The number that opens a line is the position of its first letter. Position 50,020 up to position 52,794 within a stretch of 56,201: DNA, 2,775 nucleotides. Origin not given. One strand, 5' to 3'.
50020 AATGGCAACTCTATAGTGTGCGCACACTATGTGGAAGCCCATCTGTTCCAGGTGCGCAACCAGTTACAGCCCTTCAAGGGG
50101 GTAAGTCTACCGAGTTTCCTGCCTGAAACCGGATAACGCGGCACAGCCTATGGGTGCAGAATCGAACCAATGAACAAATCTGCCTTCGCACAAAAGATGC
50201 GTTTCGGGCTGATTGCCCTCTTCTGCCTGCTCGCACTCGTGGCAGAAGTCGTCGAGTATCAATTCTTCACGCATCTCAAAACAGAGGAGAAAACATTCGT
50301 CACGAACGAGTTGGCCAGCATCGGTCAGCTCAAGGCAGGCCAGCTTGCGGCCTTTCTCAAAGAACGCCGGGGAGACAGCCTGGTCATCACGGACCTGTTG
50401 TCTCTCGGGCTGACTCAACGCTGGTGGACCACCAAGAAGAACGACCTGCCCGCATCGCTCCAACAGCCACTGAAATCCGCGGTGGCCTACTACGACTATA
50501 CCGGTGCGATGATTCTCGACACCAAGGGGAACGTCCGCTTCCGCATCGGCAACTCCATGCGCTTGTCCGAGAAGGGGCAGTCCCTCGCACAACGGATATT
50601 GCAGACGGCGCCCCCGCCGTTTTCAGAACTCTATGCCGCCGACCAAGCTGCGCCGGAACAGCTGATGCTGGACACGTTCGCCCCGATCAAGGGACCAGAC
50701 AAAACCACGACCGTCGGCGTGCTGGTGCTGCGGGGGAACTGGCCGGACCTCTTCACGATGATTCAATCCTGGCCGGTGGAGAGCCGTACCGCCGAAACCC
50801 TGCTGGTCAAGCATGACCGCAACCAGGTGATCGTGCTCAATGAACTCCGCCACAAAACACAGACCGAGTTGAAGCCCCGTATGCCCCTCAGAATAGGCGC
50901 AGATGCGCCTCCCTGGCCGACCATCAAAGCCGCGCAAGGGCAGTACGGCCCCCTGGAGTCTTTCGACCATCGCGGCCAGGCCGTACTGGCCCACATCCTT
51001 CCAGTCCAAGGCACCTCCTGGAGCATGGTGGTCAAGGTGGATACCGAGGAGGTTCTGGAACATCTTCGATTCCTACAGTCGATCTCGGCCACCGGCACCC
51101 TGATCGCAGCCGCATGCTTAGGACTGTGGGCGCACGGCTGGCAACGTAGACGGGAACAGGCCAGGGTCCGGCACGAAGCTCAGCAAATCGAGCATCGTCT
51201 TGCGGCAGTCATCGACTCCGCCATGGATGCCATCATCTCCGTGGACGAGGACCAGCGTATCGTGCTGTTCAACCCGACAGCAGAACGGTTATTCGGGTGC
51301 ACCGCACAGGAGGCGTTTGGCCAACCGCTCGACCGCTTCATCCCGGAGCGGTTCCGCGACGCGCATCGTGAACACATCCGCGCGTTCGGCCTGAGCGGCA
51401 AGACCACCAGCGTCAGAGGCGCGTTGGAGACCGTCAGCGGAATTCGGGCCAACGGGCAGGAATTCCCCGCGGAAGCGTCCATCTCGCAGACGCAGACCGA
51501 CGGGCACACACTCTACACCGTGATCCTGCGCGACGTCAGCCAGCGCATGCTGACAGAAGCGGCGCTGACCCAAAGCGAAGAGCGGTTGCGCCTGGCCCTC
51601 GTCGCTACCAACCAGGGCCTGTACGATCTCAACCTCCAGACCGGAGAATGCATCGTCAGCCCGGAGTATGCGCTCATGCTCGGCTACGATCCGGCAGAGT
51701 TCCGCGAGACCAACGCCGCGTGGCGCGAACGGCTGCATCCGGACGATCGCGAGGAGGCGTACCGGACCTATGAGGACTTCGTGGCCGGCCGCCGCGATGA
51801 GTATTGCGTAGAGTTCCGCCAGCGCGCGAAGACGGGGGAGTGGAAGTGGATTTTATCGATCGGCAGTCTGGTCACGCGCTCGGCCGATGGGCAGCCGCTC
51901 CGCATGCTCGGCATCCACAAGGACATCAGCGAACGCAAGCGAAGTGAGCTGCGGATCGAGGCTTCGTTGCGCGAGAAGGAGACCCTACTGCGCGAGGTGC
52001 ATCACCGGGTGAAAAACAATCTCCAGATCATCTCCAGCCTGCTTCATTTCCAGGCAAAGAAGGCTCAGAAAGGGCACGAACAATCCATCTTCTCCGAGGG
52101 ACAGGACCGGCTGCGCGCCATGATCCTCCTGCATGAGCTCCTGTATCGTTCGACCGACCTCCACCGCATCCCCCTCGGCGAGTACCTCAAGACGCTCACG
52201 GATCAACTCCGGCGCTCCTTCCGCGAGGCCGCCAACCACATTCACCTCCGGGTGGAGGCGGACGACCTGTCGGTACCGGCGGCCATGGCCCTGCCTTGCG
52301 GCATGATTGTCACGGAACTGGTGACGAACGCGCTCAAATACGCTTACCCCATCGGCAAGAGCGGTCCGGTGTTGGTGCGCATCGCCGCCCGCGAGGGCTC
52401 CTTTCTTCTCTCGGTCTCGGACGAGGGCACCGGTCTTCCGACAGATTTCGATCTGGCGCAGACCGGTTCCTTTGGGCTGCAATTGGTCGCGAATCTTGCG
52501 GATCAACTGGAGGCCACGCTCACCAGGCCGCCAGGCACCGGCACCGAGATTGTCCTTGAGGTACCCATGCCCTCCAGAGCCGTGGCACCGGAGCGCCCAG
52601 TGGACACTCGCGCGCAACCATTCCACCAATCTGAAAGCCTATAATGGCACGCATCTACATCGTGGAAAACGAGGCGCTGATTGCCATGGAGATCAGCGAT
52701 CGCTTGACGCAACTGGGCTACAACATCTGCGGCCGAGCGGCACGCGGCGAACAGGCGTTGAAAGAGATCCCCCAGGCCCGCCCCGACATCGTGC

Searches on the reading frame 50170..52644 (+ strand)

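Call 98: search_protein_families(library=pfam, proteins=[window:50170-52644:+], max_evalue=0.00001)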
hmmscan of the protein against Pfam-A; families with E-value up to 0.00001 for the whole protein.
window:50170-52644:+ (824 aa): 9 families
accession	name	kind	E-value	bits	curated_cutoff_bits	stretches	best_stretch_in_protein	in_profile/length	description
PF07568.18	HisKA_2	-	5e-25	87.8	22.3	1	609-683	1-75/76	Histidine kinase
PF08447.18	PAS_3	-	4.6e-23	81.7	25.6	1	496-583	4-89/89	PAS fold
PF13426.13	PAS_9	-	3.5e-18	66.2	27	1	353-458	2-103/103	PAS domain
PF00989.32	PAS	-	1.4e-14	54.5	22.6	1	343-455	2-112/113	PAS fold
PF08448.16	PAS_4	-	1.5e-11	44.9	23.1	1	349-459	2-108/110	PAS fold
PF13581.12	HATPase_c_2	-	9e-11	42.3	27.4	1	682-790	13-121/127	Histidine kinase-like ATPase domain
PF02518.31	HATPase_c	-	9.9e-10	39.3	26.4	1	712-801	8-110/111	Histidine kinase-, DNA gyrase B-, and HSP90-like ATPase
PF13188.13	PAS_8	-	3.5e-09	36.7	21.8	1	343-395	2-55/65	PAS domain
PF24820.1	Diguanyl_cycl_sensor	-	4.1e-07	30.4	28.1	1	348-455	2-109/109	Diguanylate cyclase-like sensor domain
